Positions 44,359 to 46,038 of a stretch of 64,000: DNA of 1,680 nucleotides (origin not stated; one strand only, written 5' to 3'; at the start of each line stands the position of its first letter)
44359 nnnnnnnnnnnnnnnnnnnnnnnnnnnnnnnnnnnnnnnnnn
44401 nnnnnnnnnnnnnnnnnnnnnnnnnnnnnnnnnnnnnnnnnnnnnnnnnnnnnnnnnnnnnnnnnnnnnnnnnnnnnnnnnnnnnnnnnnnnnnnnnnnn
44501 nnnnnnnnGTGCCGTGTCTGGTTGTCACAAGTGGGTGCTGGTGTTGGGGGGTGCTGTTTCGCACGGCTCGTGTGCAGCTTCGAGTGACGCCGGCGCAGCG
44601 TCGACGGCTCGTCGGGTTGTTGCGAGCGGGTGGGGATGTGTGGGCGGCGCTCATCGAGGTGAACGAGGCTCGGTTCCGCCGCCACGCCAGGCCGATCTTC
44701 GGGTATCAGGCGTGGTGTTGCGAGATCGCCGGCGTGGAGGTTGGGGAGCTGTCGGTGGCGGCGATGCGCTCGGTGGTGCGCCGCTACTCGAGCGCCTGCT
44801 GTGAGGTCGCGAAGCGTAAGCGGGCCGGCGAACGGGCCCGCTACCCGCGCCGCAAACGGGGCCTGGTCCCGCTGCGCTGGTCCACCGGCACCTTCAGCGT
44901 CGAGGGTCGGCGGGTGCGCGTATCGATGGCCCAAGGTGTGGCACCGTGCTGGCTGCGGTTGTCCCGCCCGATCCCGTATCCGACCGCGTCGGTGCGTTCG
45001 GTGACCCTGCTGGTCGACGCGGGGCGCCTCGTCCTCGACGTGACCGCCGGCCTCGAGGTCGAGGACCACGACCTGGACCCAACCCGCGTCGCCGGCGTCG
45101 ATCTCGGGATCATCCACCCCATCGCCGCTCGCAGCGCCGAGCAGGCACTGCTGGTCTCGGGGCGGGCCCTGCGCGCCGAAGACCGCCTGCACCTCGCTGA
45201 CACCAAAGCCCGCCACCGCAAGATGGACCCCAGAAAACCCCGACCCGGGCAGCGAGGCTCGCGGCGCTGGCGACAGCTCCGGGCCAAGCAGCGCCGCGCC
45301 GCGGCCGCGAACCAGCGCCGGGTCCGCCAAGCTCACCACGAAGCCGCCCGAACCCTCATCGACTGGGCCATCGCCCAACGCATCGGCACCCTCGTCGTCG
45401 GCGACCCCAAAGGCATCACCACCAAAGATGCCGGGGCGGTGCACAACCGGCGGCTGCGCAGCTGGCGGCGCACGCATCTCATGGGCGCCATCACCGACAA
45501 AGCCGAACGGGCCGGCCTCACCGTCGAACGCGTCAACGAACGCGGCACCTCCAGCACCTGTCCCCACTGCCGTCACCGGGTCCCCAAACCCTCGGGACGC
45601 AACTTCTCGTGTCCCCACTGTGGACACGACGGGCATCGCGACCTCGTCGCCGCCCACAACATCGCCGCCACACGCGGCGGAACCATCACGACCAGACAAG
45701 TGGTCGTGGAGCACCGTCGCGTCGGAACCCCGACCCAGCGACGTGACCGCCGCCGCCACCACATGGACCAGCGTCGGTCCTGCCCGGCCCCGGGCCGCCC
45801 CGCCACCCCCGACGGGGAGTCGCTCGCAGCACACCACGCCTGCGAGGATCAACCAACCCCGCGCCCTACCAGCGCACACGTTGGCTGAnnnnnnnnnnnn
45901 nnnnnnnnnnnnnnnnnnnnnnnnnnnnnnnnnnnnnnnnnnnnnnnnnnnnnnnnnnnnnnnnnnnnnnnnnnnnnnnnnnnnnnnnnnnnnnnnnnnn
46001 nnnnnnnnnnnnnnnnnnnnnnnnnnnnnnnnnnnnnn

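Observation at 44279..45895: Solo TnpB element with intact RuvC/zinc-ribbon residues beside a tRNA cluster; candidate omega-RNA region at its 3-prime end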

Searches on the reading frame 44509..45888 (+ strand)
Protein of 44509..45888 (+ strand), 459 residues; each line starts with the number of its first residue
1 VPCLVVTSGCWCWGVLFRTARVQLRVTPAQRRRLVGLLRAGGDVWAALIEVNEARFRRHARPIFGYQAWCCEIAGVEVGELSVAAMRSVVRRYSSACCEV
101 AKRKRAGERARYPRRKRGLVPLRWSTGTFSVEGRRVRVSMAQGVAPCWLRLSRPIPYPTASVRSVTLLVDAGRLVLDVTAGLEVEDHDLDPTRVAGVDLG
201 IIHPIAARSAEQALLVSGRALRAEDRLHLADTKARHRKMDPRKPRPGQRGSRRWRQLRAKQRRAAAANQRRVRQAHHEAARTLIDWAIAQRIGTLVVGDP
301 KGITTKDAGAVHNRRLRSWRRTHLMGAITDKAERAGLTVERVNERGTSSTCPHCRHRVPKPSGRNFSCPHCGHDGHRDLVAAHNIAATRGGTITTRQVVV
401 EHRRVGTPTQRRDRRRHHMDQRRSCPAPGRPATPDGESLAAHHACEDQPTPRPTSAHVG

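Call 4: search_protein_families(library=pfam, proteins=[window:44509-45888:+], max_evalue=0.01)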
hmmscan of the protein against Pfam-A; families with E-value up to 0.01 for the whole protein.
window:44509-45888:+ (459 aa): 3 families
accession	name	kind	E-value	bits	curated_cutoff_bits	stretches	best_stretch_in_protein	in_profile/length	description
PF07282.18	Cas12f1-like_TNB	-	8.4e-19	67.9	26.3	1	327-385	7-60/60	Cas12f1-like, TNB domain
PF01385.25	OrfB_IS605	-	2.8e-09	37.7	30.5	1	185-303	9-119/120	Probable transposase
PF01155.25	HypA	-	0.0049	17.3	28.9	0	332-375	57-96/112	Hydrogenase/urease nickel incorporation, metallochaperone, hypA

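Call 5: search_protein_families(library=ncbifam, proteins=[window:44509-45888:+], max_evalue=0.01)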
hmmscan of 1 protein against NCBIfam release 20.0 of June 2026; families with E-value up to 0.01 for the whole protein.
window:44509-45888:+ (459 aa): 5 families
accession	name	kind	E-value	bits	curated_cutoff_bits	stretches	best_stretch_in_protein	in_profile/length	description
NF040570.1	guided_TnpB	subfamily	4.6e-40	138.1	100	1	78-387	66-388/389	RNA-guided endonuclease TnpB family protein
NF049972.1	CRISPR_Cas12f2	exception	3.3e-09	36.1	450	1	191-387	325-517/524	type V CRISPR-associated effector Cas12f2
TIGR01766.2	TIGR01766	domain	8.8e-07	29.3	32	1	269-348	2-82/82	IS200/IS605 family accessory protein TnpB-related protein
NF038281.1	IS200_TnpB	exception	6.1e-06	25.6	425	1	192-387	175-357/360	IS200/IS605 family element RNA-guided endonuclease TnpB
NF045604.1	cas_Cas12e_CasX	equivalog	0.0014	17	200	1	359-386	855-882/886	type V CRISPR RNA-guided endonuclease Cas12e/CasX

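Call 7: find_homologous_proteins(query=window:44509-45888:+)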
Query window:44509-45888:+ (459 aa): 2494 proteins with E <= 0.001 among 8000 candidates; the best 120 are listed.
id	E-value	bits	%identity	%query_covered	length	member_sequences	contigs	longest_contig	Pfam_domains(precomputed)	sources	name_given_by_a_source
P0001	2.6e-256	869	90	95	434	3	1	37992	PF01385.26,PF07282.19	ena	-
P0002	3.4e-246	836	87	95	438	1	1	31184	PF01385.26,PF07282.19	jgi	jgi:IS605 OrfB family transposase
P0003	7.2e-241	818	85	95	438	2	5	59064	PF01385.26,PF07282.19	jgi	jgi:IS605 OrfB family transposase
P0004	1.5e-240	817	89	91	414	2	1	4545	PF01385.26,PF07282.19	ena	-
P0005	3.0e-240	816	84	97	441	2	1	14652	PF01385.26,PF07282.19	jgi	jgi:IS605 OrfB family transposase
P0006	3.9e-239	812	83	97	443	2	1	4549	PF01385.26,PF07282.19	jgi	-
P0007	1.6e-236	804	87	91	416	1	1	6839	PF01385.26,PF07282.19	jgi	-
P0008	4.0e-236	803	88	91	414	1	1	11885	PF01385.26,PF07282.19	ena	-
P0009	1.5e-234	797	88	91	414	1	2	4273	PF01385.26,PF07282.19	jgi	-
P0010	2.6e-234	797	82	97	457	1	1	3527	PF01385.26,PF07282.19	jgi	-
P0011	1.3e-231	788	83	95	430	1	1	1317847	PF01385.26,PF07282.19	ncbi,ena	-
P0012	5.5e-228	776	81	93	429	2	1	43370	PF01385.26,PF07282.19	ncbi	ncbi:MAG TPA: transposase, partial [Acidimicrobiia bacterium]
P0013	2.6e-226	770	85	88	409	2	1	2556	PF01385.26,PF07282.19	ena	-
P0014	5.4e-224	763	83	91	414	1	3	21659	PF01385.26,PF07282.19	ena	-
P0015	1.4e-220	751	77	97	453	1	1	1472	PF01385.26,PF07282.19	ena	-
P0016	2.7e-220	750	78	97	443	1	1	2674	PF01385.26,PF07282.19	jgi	-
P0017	1.2e-219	748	77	97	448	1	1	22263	PF01385.26,PF07282.19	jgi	jgi:putative transposase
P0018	3.9e-216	737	75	98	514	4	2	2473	PF01385.26,PF07282.19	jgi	jgi:IS605 OrfB family transposase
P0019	2.0e-214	731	76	97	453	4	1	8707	PF01385.26,PF07282.19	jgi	jgi:transposase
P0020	2.3e-212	724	78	92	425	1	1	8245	PF01385.26,PF07282.19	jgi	jgi:IS605 OrfB family transposase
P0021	2.8e-212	724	79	91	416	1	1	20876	PF01385.26,PF07282.19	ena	-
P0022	9.1e-212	722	74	97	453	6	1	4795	PF01385.26,PF07282.19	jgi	jgi:IS605 OrfB family transposase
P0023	1.2e-210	719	85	84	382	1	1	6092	PF01385.26,PF07282.19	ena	-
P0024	2.1e-205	701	76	91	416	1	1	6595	PF01385.26,PF07282.19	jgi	jgi:IS605 OrfB family transposase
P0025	1.8e-204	698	75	91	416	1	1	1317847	PF01385.26,PF07282.19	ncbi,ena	-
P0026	4.1e-203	694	87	78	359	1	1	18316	PF01385.26,PF07282.19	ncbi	ncbi:MAG TPA: transposase, partial [Acidimicrobiales bacterium]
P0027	4.6e-202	690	73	95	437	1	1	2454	PF01385.26,PF07282.19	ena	-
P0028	1.5e-198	679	76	89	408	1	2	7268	PF07282.19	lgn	-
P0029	2.0e-195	668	80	84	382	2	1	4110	PF01385.26,PF07282.19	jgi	-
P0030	4.3e-187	641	77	83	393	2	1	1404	PF01385.26,PF07282.19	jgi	-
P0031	5.5e-181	621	70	91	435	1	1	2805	PF01385.26,PF07282.19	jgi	-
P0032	7.3e-179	614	84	73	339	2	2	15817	PF01385.26,PF07282.19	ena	-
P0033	3.0e-178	612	67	92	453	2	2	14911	PF01385.26,PF07282.19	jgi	-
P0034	6.3e-178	611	67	93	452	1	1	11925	PF01385.26,PF07282.19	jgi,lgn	jgi:IS605 OrfB family transposase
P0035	1.3e-176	606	68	96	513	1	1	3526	PF01385.26,PF07282.19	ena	-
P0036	1.2e-175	603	67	92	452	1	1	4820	PF01385.26,PF07282.19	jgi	-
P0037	4.0e-175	601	66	95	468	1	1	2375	PF01385.26,PF07282.19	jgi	jgi:IS605 OrfB family transposase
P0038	2.6e-171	589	66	95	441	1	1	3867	PF01385.26,PF07282.19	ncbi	-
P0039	3.7e-171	588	64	97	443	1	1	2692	PF01385.26,PF07282.19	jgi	jgi:IS605 OrfB family transposase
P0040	4.4e-171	588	64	96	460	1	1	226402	PF01385.26,PF07282.19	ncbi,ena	-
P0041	1.4e-169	583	65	95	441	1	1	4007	PF01385.26,PF07282.19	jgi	jgi:IS605 OrfB family transposase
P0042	4.2e-169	582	70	85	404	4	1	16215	PF01385.26,PF07282.19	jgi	jgi:IS605 OrfB family transposase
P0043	6.0e-169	581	78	74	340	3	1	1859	PF01385.26,PF07282.19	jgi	jgi:IS605 OrfB family transposase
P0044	1.5e-168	580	86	66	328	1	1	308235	PF01385.26,PF07282.19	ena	-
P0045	5.4e-168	578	68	87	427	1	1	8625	PF01385.26,PF07282.19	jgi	jgi:IS605 OrfB family transposase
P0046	7.8e-168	577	74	79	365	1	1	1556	PF01385.26,PF07282.19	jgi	jgi:IS605 OrfB family transposase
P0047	4.1e-167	575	64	93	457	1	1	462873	PF01385.26,PF07282.19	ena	-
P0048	5.9e-167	574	66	91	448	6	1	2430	PF01385.26,PF07282.19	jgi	jgi:putative transposase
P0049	7.0e-166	571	66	90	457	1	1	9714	PF01385.26,PF07282.19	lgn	-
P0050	9.6e-166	570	60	97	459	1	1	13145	PF01385.26,PF07282.19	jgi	jgi:IS605 OrfB family transposase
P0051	2.6e-165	569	65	91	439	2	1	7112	PF01385.26,PF07282.19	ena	-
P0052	9.9e-165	567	62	95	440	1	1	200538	PF01385.26,PF07282.19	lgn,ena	-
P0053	1.4e-164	567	66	91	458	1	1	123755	PF01385.26,PF07282.19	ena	-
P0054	2.6e-164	566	66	88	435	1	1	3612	PF01385.26,PF07282.19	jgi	jgi:putative transposase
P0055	7.3e-164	564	65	91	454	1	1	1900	PF01385.26,PF07282.19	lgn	-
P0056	1.1e-163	564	66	92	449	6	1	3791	PF01385.26,PF07282.19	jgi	-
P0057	1.2e-163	564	69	84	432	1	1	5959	PF01385.26,PF07282.19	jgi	jgi:IS605 OrfB family transposase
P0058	8.8e-163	561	63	94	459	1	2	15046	PF01385.26,PF07282.19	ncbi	ncbi:MAG: RNA-guided endonuclease InsQ/TnpB family protein [Acidimicrobiia bacterium]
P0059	9.1e-163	561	65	94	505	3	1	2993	PF01385.26,PF07282.19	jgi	-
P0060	2.6e-162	559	65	92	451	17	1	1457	PF01385.26,PF07282.19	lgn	-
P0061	6.3e-162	558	64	95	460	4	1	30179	PF01385.26,PF07282.19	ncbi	-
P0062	1.8e-161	556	66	86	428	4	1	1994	PF01385.26,PF07282.19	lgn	-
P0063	4.7e-161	555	63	86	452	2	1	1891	PF01385.26,PF07282.19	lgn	-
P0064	1.9e-160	553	64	91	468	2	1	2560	PF01385.26,PF07282.19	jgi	-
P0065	6.3e-160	551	64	90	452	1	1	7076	PF01385.26,PF07282.19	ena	-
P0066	8.8e-160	551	64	91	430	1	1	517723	PF01385.26,PF07282.19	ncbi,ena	-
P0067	9.6e-160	551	63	90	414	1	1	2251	PF01385.26,PF07282.19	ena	-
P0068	1.5e-158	547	61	97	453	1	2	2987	PF08274.18,PF01385.26,PF07282.19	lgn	-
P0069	1.6e-158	547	62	95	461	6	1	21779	PF01385.26,PF07282.19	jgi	-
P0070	3.5e-158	546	63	91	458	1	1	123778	PF01385.26,PF07282.19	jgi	jgi:IS605 OrfB family transposase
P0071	1.5e-157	543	65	83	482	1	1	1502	PF01385.26,PF07282.19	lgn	-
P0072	3.0e-157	542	57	96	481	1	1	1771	PF07282.19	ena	-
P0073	5.2e-157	542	61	96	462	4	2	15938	PF01385.26,PF07282.19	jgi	jgi:IS605 OrfB family transposase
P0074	5.7e-157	542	62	95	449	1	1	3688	PF01385.26,PF07282.19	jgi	jgi:IS605 OrfB family transposase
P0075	8.5e-157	541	63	89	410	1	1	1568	PF01385.26,PF07282.19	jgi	-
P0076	1.8e-156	540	63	86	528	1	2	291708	PF01385.26,PF07282.19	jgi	jgi:IS605 OrfB family transposase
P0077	7.9e-154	531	64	89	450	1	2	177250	PF01385.26,PF07282.19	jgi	jgi:IS605 OrfB family transposase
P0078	7.2e-153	528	63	88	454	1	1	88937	PF01385.26,PF07282.19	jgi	jgi:IS605 OrfB family transposase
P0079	9.7e-153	528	61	91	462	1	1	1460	PF01385.26,PF07282.19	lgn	-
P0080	3.6e-152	526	62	91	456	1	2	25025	PF01385.26,PF07282.19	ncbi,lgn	ncbi:MAG: RNA-guided endonuclease InsQ/TnpB family protein [Acidimicrobiia bacterium]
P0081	4.1e-152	526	62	92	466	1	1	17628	PF01385.26,PF07282.19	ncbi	ncbi:MAG: RNA-guided endonuclease InsQ/TnpB family protein [Acidimicrobiia bacterium]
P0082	5.5e-152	525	57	93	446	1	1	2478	PF01385.26,PF07282.19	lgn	-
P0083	7.7e-152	525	59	97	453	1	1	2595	PF01385.26,PF07282.19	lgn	-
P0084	3.8e-151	522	62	90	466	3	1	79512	PF01385.26,PF07282.19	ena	-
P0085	6.5e-151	522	61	82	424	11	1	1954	PF01385.26,PF07282.19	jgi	jgi:IS605 OrfB family transposase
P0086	1.3e-150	521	62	90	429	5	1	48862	PF01385.26,PF07282.19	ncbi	-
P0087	1.9e-150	520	58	92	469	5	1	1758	PF01385.26,PF07282.19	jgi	jgi:IS605 OrfB family transposase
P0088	3.4e-150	519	60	86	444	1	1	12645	PF07282.19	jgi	jgi:IS605 OrfB family transposase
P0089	3.8e-150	519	59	93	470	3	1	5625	PF01385.26,PF07282.19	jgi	jgi:IS605 OrfB family transposase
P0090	1.9e-149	517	60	91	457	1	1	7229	PF01385.26,PF07282.19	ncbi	ncbi:MAG: RNA-guided endonuclease InsQ/TnpB family protein [Actinomycetota bacterium]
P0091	5.2e-149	515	58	89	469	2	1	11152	PF01385.26,PF07282.19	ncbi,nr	ncbi:MAG: hypothetical protein JWL57_3806 [Actinobacteria bacterium]|nr:hypothetical protein [Actino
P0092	6.6e-149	515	57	97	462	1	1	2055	PF01385.26,PF07282.19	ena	-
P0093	7.9e-149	515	58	96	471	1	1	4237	PF01385.26,PF07282.19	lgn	-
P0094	1.0e-148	514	58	90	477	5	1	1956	PF01385.26,PF07282.19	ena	-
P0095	1.2e-148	514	60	90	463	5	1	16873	PF01385.26,PF07282.19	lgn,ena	-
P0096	4.9e-148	512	59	92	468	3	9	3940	PF01385.26,PF07282.19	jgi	jgi:IS605 OrfB family transposase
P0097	6.5e-148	512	58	93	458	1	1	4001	PF01385.26,PF07282.19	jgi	jgi:transposase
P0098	1.3e-147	511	59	92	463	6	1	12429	PF01385.26,PF07282.19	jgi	jgi:IS605 OrfB family transposase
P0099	2.0e-147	510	57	96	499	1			PF01385.26,PF07282.19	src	-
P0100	2.4e-147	510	57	90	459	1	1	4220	PF01385.26,PF07282.19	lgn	-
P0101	5.7e-147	509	60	92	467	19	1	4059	PF01385.26,PF07282.19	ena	-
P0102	1.7e-146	507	60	91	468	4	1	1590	PF07282.19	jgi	jgi:IS605 OrfB family transposase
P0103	3.5e-146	506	68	78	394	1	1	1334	PF01385.26,PF07282.19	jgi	jgi:IS605 OrfB family transposase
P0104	8.1e-146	505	76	68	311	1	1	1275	PF01385.26,PF07282.19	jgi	-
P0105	1.2e-145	504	56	93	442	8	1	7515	PF01385.26,PF07282.19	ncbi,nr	ncbi:MAG: putative transposase [Actinomycetota bacterium]|nr:putative transposase [Actinomycetota ba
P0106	1.7e-145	504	57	95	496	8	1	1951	PF01385.26,PF07282.19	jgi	jgi:IS605 OrfB family transposase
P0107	2.7e-145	503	55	99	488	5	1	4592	PF01385.26,PF07282.19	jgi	jgi:IS605 OrfB family transposase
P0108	3.1e-145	503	63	84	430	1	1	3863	PF01385.26,PF07282.19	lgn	-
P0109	5.5e-145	502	57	92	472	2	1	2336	PF01385.26,PF07282.19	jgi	jgi:IS605 OrfB family transposase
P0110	6.8e-145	502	60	91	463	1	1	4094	PF01385.26,PF07282.19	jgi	jgi:IS605 OrfB family transposase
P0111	7.2e-145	502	58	90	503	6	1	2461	PF01385.26,PF07282.19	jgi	jgi:putative transposase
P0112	7.9e-145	502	57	95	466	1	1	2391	PF01385.26,PF07282.19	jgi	-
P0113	8.0e-145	502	56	92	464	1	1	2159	PF01385.26,PF07282.19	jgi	jgi:IS605 OrfB family transposase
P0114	1.0e-144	501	61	90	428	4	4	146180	PF01385.26,PF07282.19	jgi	-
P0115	1.1e-144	501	57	91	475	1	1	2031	PF01385.26,PF07282.19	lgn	-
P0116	1.4e-144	501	59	86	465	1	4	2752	PF01385.26,PF07282.19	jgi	jgi:putative transposase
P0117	1.7e-144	500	58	92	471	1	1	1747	PF01385.26,PF07282.19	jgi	jgi:IS605 OrfB family transposase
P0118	2.2e-144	500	59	91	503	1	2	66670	PF01385.26,PF07282.19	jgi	jgi:IS605 OrfB family transposase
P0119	3.6e-144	499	58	86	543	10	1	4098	PF01385.26,PF07282.19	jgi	jgi:IS605 OrfB family transposase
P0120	3.6e-144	499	57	92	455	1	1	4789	PF01385.26,PF07282.19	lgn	-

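Call 8: search_solved_structures(query=window:44509-45888:+, max_evalue=0.01, show_alignments=2)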
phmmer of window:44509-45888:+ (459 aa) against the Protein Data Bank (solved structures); distinct sequences matched with E-value up to 0.01: 18.
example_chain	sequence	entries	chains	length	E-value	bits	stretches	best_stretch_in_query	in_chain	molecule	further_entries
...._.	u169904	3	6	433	1.3e-14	57.3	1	176-389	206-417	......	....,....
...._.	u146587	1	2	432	9.3e-11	44.7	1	175-388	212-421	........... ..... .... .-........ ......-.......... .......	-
8j12_A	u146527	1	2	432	1.3e-10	44.1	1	175-388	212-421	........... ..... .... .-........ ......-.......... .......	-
8j1j_A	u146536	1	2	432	1.4e-10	44.1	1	175-388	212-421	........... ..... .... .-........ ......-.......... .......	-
9nzo_B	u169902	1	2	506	1.3e-09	40.8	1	180-358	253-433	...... Effector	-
7wju_A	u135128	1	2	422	1.3e-09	40.8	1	176-388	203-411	OrfB_Zn_ribbon domain-containing protein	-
9nzr_A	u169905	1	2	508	1.3e-09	40.8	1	180-358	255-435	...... Nuclease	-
8dzj_A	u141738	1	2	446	1.5e-09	40.6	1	176-388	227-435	OrfB_Zn_ribbon domain-containing protein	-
9i8y_A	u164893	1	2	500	1.7e-09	40.5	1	187-378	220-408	CRISPR-associated endodeoxyribonuclease Cas12f1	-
8hr5_A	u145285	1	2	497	1.2e-08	37.7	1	173-389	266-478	Transposase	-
9n9c_A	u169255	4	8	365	3.3e-06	29.7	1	169-338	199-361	Nuclease-deactivated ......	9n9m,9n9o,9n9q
7l48_A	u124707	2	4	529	3.6e-06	29.5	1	175-386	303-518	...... | Cas12f1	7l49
9yyg_A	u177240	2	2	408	9.2e-06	28.2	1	168-386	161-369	AI-designed RNA-guided nuclease | AI-generated RNA-guided nuclease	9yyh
7c7l_A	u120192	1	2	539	5.9e-05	25.5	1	176-386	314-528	CRISPR-associated protein Cas14a.1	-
7odf_A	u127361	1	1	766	0.00032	23.1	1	315-388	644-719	Cas_phi3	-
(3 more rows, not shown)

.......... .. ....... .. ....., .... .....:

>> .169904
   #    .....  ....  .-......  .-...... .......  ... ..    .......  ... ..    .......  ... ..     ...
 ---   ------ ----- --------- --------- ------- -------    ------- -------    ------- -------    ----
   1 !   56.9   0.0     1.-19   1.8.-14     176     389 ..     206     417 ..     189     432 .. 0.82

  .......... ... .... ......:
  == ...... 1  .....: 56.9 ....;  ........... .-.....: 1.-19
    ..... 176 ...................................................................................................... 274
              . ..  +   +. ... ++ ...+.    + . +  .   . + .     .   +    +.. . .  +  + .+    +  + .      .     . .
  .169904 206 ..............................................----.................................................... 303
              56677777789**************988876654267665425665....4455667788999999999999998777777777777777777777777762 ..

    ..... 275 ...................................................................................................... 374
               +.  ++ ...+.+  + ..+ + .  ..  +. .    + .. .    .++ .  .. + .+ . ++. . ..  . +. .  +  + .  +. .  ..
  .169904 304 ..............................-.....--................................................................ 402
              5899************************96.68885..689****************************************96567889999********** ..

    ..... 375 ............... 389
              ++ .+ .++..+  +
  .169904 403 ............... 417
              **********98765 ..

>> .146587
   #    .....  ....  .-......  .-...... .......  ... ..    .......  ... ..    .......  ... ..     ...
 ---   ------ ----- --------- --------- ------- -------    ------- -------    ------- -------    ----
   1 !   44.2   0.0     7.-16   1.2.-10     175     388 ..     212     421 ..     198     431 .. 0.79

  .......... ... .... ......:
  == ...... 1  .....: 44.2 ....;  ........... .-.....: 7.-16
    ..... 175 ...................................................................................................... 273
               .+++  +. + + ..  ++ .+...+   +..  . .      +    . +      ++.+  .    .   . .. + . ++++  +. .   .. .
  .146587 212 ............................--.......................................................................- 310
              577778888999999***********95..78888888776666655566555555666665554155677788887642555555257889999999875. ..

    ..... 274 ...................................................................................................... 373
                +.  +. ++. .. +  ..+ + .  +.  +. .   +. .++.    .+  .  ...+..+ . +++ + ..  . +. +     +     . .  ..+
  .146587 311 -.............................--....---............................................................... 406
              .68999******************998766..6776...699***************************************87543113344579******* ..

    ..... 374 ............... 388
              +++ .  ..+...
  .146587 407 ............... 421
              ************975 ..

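Call 9: find_encoding_contigs(protein=P0001, flank=6000, max_places=3)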
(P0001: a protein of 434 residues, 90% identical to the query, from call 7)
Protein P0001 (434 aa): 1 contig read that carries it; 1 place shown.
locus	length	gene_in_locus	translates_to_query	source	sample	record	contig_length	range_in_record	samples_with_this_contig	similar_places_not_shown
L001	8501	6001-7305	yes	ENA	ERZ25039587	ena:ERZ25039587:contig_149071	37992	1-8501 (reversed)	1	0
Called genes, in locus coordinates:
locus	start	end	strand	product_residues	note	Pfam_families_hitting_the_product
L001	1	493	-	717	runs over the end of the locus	PF13380:CoA_binding_2, PF13607:Succ_CoA_lig, PF13549:ATP-grasp_5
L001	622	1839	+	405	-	PF07992:Pyr_redox_2, PF00070:Pyr_redox, PF14759:Reductase_C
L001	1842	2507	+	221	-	PF00378:ECH_1, PF16113:ECH_2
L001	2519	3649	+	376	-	PF00534:Glycos_transf_1, PF13692:Glyco_trans_1_4, PF13524:Glyco_trans_1_2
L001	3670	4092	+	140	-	-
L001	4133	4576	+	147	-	PF10604:Polyketide_cyc2, PF03364:Polyketide_cyc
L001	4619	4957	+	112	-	-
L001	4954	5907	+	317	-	PF00480:ROK, PF02685:Glucokinase (weak)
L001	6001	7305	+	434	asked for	PF01385:OrfB_IS605, PF07282:Cas12f1-like_TNB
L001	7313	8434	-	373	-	PF03816:LytR_cpsA_psr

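Call 10: find_encoding_contigs(protein=P0003, flank=6000, max_places=5)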
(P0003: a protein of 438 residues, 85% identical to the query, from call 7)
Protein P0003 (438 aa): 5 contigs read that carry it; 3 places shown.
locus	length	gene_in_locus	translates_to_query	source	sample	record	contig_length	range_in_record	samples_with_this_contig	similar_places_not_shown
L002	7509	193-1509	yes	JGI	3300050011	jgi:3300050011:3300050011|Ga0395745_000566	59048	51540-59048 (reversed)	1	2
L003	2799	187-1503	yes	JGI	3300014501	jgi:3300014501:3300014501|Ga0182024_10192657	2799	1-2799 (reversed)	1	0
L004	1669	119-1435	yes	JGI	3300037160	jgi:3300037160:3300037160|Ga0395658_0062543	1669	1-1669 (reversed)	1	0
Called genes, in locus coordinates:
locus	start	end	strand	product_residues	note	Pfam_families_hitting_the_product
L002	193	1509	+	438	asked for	PF01385:OrfB_IS605, PF07282:Cas12f1-like_TNB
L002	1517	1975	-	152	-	PF01047:MarR, PF12802:MarR_2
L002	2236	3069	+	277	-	PF01370:Epimerase (weak), PF13460:NAD_binding_10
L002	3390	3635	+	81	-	-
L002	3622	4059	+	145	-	-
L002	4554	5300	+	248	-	PF00106:adh_short, PF01370:Epimerase, PF08659:KR, PF13561:adh_short_C2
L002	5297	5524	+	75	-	-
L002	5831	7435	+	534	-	PF12172:zf-ChsH2, PF01796:OB_ChsH2_C, PF22691:Thiolase_C_1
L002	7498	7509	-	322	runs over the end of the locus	PF00441:Acyl-CoA_dh_1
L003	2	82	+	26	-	?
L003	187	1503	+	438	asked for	PF01385:OrfB_IS605, PF07282:Cas12f1-like_TNB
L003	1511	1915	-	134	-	PF12802:MarR_2, PF01047:MarR, PF13463:HTH_27 (faint)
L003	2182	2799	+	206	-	?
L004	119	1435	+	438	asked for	PF01385:OrfB_IS605, PF07282:Cas12f1-like_TNB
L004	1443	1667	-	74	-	?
